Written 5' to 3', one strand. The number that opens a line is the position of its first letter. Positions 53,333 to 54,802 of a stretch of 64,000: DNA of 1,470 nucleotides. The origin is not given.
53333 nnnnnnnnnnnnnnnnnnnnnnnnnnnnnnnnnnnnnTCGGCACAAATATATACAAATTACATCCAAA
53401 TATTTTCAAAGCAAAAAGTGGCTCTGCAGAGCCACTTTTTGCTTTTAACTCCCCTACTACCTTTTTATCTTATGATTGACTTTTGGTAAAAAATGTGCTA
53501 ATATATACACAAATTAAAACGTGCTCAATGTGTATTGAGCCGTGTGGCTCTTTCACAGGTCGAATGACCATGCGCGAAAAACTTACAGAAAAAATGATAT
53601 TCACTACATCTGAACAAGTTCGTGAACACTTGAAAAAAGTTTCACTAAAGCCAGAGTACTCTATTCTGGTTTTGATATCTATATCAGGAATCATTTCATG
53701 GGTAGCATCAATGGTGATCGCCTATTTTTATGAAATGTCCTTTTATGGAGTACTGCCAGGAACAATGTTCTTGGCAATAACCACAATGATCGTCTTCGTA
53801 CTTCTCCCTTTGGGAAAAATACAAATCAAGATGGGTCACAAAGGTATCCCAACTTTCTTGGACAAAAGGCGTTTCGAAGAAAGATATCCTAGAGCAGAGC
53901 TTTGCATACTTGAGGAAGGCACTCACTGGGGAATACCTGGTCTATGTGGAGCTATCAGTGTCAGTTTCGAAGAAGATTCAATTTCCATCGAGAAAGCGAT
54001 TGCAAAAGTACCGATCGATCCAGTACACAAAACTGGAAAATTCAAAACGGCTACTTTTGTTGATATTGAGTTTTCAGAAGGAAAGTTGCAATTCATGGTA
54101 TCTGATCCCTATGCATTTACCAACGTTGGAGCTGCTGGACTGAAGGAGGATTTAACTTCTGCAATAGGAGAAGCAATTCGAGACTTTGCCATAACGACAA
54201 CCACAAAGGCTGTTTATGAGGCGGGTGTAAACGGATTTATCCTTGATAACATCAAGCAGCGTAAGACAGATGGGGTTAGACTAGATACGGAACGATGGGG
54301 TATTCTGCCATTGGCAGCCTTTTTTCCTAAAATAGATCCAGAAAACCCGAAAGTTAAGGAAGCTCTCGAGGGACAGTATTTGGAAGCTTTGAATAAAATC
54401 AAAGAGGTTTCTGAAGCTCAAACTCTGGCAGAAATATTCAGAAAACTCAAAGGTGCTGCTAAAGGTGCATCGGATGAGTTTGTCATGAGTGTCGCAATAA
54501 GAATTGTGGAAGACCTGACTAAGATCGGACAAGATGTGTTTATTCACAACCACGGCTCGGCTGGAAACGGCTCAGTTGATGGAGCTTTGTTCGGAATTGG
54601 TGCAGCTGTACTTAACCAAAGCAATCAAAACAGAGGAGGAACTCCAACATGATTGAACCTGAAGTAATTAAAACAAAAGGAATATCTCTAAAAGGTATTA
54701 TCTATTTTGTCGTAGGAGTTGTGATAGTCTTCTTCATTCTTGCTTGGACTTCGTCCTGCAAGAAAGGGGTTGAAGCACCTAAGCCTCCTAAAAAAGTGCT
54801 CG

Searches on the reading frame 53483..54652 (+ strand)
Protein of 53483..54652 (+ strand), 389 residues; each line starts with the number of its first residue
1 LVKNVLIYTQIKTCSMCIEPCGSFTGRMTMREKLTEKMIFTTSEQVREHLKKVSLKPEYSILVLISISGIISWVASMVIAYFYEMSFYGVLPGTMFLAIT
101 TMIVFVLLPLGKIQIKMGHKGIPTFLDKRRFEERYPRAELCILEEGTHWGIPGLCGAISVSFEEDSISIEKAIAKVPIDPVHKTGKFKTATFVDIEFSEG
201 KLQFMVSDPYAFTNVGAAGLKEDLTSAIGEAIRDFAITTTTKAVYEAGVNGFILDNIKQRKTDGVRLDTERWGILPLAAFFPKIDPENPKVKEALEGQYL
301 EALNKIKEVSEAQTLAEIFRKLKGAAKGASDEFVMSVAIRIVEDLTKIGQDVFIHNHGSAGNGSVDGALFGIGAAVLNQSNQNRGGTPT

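Call 89: search_protein_families(library=pfam, proteins=[window:53483-54652:+], max_evalue=0.001)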
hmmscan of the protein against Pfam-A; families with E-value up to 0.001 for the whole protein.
window:53483-54652:+ (389 aa): 1 family
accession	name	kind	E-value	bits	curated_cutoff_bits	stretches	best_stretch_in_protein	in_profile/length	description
PF01145.31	Band_7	-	0.00028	21.4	23.6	1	136-315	19-175/176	SPFH domain / Band 7 family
